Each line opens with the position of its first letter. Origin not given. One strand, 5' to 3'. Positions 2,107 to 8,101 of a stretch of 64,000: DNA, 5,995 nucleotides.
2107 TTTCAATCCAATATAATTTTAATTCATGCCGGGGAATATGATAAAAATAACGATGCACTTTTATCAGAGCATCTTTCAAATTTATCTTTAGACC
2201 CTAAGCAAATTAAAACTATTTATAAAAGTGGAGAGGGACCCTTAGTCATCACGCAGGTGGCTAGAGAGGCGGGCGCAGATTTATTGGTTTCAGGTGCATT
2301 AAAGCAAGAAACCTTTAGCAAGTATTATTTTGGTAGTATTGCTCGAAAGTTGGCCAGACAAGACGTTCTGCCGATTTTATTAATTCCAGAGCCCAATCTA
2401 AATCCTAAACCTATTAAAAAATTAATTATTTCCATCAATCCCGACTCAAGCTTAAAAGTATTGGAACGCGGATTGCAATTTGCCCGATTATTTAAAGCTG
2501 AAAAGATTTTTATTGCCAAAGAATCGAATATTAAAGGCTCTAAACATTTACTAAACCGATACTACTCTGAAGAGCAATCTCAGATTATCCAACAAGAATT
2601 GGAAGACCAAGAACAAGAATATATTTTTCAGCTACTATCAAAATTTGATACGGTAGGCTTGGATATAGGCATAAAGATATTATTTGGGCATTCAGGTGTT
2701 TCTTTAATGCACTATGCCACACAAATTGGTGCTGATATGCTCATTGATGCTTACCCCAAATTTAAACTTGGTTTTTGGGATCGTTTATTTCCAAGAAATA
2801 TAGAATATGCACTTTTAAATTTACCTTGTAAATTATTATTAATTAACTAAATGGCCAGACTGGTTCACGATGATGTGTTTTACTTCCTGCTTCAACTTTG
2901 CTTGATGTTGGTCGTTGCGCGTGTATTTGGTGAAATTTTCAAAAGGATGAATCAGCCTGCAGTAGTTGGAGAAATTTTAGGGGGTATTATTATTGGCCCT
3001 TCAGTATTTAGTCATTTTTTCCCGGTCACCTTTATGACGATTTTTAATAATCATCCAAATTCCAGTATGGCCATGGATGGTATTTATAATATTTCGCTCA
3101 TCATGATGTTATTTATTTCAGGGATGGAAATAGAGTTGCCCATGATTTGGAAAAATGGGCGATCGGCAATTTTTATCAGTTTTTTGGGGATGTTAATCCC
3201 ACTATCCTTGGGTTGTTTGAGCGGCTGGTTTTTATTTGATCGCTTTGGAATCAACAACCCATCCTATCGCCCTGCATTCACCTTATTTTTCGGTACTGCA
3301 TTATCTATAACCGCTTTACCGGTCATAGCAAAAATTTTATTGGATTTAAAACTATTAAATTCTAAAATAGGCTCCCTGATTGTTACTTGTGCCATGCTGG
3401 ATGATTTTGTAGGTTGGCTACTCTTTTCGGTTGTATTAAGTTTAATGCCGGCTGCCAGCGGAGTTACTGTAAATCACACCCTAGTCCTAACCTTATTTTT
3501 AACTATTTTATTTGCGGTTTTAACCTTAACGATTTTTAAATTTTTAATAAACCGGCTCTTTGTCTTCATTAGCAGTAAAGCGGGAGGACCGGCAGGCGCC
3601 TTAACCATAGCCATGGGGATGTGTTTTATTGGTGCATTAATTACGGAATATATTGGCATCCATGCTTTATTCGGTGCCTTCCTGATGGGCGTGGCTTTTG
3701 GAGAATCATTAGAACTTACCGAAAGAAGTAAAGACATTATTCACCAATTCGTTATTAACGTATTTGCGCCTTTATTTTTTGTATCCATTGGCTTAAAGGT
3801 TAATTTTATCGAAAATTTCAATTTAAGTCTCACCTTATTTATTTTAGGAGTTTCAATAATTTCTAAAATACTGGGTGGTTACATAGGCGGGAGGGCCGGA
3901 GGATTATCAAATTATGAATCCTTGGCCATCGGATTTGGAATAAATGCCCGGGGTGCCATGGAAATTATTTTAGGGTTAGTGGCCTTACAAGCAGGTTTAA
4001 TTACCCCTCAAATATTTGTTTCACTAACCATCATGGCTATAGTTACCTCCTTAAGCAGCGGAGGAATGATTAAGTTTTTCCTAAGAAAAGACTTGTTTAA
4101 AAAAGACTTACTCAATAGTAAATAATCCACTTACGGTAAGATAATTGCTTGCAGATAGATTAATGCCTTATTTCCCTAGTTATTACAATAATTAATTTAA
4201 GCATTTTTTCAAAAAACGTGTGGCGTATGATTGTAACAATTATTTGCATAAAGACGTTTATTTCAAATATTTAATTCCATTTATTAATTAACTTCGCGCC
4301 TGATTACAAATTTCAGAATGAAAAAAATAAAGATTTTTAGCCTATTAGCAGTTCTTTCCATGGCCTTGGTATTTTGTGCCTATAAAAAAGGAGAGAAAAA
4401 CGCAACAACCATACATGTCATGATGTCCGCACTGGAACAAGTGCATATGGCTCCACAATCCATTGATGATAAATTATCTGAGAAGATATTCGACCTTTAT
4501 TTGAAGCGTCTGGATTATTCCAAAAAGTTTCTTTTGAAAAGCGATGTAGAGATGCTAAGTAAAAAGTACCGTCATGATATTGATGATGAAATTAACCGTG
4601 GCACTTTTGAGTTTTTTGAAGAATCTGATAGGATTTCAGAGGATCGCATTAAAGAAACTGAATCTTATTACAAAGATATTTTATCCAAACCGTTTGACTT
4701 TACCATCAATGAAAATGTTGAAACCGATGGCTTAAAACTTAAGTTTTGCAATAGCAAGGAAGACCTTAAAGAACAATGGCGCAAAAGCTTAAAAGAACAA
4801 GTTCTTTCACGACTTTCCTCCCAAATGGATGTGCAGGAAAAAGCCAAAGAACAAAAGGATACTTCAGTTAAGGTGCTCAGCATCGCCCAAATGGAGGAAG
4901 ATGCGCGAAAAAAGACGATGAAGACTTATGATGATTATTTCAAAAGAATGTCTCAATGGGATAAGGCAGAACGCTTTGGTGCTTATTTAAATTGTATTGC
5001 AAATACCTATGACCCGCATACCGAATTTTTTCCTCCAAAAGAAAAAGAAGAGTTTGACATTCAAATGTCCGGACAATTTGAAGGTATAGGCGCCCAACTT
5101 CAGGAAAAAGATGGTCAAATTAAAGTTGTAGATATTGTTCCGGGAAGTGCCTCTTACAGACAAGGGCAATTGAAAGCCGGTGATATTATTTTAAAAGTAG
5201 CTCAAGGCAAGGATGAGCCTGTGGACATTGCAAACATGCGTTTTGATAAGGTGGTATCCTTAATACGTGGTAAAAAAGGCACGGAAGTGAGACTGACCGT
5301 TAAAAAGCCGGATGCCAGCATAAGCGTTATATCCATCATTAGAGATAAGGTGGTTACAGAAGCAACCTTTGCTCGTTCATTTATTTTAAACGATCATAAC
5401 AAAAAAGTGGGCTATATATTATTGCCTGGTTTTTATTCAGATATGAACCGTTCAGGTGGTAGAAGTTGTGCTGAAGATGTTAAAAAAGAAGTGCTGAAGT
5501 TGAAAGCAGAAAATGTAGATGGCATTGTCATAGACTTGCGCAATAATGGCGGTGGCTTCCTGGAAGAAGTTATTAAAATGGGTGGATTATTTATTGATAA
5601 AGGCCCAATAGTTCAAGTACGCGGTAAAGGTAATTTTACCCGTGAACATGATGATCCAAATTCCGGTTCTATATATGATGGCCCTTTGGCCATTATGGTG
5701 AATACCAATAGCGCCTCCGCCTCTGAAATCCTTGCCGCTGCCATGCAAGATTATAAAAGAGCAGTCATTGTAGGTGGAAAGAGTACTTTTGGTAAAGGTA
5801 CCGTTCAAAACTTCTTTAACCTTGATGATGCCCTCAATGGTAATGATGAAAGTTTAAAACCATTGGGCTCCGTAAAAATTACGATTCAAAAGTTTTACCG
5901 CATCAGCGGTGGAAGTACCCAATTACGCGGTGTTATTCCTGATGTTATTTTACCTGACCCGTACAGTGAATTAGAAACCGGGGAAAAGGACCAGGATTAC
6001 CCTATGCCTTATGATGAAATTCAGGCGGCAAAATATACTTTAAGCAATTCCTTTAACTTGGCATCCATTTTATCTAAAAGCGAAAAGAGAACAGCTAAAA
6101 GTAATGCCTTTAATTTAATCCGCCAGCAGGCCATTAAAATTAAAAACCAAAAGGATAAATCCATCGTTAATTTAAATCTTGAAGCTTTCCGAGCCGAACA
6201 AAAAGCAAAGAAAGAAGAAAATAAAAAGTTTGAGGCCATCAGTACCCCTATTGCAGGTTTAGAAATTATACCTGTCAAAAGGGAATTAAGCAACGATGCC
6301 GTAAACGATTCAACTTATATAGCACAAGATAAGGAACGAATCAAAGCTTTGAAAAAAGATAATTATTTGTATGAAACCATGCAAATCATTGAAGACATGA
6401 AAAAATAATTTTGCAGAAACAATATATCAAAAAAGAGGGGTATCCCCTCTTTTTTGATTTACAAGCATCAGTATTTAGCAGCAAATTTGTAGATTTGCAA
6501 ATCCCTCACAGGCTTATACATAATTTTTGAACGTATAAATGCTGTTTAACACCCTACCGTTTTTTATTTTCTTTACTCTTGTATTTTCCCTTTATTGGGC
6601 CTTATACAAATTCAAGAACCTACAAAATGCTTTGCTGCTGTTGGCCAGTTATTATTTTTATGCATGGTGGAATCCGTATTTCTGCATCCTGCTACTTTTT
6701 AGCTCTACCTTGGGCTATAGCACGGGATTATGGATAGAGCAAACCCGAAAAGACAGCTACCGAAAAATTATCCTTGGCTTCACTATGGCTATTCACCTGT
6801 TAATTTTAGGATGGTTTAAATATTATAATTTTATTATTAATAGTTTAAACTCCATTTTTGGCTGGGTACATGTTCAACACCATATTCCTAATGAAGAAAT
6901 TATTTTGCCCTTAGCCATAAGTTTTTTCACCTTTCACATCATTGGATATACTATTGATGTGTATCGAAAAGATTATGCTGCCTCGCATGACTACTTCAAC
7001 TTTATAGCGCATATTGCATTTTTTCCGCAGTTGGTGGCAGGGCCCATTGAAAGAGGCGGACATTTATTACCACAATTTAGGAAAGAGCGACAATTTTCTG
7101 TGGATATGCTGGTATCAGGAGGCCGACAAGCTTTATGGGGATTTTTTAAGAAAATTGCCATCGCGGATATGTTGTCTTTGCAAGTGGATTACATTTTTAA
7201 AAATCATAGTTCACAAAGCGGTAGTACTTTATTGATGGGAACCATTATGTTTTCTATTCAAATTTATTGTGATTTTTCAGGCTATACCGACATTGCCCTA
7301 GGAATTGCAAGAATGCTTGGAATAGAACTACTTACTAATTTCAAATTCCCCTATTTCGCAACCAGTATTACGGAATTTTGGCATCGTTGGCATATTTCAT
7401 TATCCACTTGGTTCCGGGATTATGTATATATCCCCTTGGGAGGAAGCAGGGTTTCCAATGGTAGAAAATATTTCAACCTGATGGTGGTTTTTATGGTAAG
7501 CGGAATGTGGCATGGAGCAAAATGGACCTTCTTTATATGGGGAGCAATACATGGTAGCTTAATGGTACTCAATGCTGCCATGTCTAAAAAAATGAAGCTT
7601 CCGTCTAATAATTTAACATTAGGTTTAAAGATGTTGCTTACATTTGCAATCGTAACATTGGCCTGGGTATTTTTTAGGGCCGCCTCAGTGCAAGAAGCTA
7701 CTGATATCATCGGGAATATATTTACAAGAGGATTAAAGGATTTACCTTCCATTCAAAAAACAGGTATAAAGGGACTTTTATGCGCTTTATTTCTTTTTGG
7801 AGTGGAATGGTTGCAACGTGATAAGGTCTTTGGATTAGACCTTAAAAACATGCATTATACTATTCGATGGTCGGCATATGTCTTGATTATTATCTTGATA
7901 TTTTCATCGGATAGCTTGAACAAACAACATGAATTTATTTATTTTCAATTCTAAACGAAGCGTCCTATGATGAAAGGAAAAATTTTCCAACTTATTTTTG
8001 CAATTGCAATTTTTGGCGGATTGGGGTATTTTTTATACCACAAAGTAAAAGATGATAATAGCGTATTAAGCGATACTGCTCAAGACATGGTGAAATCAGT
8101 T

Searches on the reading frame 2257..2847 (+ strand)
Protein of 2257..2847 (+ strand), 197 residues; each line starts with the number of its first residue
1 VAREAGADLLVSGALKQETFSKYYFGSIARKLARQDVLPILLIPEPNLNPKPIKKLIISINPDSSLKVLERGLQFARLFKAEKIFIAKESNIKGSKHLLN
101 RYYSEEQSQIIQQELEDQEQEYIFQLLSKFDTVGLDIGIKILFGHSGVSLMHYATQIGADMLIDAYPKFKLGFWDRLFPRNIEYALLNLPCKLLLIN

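Call 71: search_protein_families(library=pfam, proteins=[window:2257-2847:+], max_evalue=0.0001)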
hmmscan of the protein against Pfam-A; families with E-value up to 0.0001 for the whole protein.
window:2257-2847:+ (197 aa): 1 family
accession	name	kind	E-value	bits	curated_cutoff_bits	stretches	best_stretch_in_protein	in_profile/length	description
PF00582.32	Usp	-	1.4e-07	32.6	24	0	2-43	99-140/141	Universal stress protein family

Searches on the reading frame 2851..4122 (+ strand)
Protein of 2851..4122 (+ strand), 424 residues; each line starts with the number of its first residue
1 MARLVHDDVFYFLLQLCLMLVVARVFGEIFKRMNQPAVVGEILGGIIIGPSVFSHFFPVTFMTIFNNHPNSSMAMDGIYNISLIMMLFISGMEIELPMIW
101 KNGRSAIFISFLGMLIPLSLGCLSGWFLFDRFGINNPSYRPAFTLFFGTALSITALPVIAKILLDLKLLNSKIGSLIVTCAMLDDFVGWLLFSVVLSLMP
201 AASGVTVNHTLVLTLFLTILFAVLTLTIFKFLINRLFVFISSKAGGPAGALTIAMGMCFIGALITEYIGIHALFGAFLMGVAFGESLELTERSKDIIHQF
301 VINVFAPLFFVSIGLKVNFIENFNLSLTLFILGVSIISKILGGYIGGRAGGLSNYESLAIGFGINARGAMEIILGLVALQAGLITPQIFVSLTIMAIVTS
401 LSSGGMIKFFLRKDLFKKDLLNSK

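Call 71: search_protein_families(library=pfam, proteins=[window:2851-4122:+], max_evalue=0.0001)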
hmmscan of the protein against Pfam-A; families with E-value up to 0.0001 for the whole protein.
window:2851-4122:+ (424 aa): 1 family
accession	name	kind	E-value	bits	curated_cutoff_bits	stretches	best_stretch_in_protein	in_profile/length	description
PF00999.27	Na_H_Exchanger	-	1.4e-58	199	26.2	1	23-413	7-375/375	Sodium/hydrogen exchanger, transmembrane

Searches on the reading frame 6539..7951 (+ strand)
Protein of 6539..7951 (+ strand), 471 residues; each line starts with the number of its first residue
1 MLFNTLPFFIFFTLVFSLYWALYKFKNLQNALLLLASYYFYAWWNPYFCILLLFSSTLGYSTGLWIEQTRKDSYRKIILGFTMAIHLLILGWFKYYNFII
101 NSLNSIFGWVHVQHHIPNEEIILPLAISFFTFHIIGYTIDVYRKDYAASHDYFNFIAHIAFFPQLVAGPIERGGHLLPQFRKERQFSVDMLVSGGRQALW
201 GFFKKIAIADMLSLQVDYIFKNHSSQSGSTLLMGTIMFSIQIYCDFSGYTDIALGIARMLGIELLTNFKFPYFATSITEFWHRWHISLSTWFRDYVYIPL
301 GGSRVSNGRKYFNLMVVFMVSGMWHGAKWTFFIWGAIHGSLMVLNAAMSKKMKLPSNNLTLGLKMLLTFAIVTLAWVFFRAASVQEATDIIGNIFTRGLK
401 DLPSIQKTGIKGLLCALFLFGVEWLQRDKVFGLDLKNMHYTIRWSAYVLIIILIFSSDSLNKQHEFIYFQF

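Call 71: search_protein_families(library=pfam, proteins=[window:6539-7951:+], max_evalue=0.0001)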
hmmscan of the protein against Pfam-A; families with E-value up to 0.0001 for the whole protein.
window:6539-7951:+ (471 aa): 2 families
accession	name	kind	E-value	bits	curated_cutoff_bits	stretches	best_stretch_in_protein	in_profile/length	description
PF03062.24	MBOAT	-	1e-24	87.9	27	1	148-378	77-327/337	MBOAT, membrane-bound O-acyltransferase family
PF13813.11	MBOAT_2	-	1.1e-05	26.1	25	1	268-327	5-66/85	Membrane bound O-acyl transferase family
